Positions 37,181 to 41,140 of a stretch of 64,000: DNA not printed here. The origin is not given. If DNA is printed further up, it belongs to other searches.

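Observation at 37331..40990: Cytoplasmic giant protein of roughly 1220 aa fusing an S41 peptidase to an S8 subtilase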

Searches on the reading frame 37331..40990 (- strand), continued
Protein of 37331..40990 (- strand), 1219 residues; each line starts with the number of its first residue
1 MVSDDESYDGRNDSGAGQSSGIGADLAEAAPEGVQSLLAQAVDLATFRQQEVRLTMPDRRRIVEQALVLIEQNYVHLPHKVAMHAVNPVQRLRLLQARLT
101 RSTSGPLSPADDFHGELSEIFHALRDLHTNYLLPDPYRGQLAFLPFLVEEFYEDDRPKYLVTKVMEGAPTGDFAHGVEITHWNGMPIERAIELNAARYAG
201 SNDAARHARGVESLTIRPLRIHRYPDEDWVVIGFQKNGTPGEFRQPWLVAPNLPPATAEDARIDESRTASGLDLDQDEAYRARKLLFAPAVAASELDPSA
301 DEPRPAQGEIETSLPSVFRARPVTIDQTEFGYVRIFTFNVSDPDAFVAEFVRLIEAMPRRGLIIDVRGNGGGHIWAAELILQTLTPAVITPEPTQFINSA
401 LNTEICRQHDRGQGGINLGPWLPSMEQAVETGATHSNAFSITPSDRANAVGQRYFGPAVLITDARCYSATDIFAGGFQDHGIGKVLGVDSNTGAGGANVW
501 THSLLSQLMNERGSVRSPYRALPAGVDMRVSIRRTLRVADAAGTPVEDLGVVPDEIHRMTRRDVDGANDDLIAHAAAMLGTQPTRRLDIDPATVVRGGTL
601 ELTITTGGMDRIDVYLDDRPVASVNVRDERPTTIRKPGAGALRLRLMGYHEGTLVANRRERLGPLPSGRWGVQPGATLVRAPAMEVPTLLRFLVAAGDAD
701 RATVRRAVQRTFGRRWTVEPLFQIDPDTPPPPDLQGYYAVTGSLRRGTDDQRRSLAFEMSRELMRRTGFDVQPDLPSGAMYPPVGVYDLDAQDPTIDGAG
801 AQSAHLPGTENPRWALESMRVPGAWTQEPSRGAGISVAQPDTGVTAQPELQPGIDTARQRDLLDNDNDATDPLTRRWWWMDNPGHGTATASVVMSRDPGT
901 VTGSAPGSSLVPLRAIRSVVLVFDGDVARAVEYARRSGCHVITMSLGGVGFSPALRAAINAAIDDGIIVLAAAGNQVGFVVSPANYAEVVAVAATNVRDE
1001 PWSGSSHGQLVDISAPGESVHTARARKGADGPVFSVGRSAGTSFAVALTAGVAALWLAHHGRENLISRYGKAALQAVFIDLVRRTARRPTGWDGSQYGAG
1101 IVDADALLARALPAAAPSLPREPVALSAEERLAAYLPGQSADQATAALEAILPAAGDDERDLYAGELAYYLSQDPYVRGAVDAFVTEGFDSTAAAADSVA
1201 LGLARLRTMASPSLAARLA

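Call 112: get_annotated_region(hit=H16, flank=8000)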
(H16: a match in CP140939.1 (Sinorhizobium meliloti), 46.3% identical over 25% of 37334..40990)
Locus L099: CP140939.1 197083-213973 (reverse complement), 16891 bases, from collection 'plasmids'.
description: Sinorhizobium meliloti strain ml21 plasmid pMl1, complete sequence
organism: Sinorhizobium meliloti (NCBI taxid 382)
taxonomy: Bacteria; Pseudomonadota; Alphaproteobacteria; Hyphomicrobiales; Rhizobiaceae; Sinorhizobium; Sinorhizobium meliloti
host: -; source: Medicago lupulina,whole organism; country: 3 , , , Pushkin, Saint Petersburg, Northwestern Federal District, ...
typing (MOB-suite, as given by PLSDB): conjugative; replicon rep_cluster_471; relaxase MOBQ,MOBQ,MOBQ; mating-pair formation MPF_T
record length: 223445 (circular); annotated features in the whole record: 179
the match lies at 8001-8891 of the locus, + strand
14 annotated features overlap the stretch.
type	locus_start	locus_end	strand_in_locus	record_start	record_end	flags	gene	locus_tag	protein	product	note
CDS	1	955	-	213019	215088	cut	-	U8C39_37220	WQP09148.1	recombinase family protein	-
CDS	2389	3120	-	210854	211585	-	-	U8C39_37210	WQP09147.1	nucleotidyltransferase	-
CDS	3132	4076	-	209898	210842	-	-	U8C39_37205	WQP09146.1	patatin-like phospholipase family protein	-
CDS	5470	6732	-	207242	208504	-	-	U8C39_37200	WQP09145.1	IS110 family transposase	-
CDS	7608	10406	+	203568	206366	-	-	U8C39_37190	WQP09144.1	S8 family serine peptidase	-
CDS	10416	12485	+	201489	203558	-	-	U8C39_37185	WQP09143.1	trypsin-like peptidase domain-containing protein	-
CDS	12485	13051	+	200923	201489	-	-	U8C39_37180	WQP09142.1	hypothetical protein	-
CDS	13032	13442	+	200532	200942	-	-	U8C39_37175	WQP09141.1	hypothetical protein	-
CDS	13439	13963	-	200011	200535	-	-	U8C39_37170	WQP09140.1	helix-turn-helix transcriptional regulator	-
CDS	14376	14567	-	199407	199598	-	-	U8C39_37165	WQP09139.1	hypothetical protein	-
CDS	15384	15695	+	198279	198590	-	-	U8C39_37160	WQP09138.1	DUF736 domain-containing protein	-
CDS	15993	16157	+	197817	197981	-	-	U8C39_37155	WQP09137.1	hypothetical protein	-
CDS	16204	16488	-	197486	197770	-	-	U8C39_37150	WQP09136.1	WGR domain-containing protein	-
CDS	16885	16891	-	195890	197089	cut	-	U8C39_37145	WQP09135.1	DUF1173 domain-containing protein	-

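Call 113: get_annotated_region(hit=H3, flank=7000)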
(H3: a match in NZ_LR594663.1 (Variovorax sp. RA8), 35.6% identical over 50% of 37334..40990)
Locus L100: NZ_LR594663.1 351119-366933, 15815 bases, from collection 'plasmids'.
description: Variovorax sp. RA8 plasmid 2
organism: Variovorax sp. RA8 (NCBI taxid 662548)
taxonomy: Bacteria; Pseudomonadota; Betaproteobacteria; Burkholderiales; Comamonadaceae; Variovorax; Variovorax sp. RA8
host: -; source: Riverbed sediment; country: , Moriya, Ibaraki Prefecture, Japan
typing (MOB-suite, as given by PLSDB): non-mobilizable
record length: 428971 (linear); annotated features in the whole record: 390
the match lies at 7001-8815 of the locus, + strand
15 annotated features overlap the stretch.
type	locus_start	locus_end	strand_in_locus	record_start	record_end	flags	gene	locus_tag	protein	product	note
CDS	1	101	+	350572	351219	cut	-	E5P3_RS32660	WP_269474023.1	TraX family protein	-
CDS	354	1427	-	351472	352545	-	-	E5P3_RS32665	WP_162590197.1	relaxase/mobilization nuclease domain-containing protein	-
CDS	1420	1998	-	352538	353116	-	-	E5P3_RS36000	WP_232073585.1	hypothetical protein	-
CDS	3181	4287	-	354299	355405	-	-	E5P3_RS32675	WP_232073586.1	zincin-like metallopeptidase domain-containing protein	-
CDS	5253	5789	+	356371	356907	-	-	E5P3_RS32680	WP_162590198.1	hypothetical protein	-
CDS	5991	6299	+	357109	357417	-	-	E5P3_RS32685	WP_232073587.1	type II toxin-antitoxin system ParD family antitoxin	-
CDS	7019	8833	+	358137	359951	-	-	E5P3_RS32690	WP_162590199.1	S41 family peptidase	GO:0006508 - proteolysis [Evidence IEA]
CDS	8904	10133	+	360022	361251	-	-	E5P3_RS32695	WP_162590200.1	cytochrome P460 family protein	-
CDS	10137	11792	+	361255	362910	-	-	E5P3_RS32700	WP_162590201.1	amidohydrolase family protein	-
CDS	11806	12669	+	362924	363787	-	-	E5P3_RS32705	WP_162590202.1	hypothetical protein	-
CDS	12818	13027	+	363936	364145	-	-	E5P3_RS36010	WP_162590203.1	hypothetical protein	-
CDS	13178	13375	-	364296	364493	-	-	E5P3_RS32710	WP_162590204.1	SDR family NAD(P)-dependent oxidoreductase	-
CDS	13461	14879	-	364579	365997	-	-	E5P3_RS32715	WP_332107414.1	FAD-dependent oxidoreductase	-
CDS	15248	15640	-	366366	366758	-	-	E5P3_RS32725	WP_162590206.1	hypothetical protein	-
CDS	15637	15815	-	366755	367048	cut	-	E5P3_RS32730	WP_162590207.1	type II toxin-antitoxin system Phd/YefM family antitoxin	-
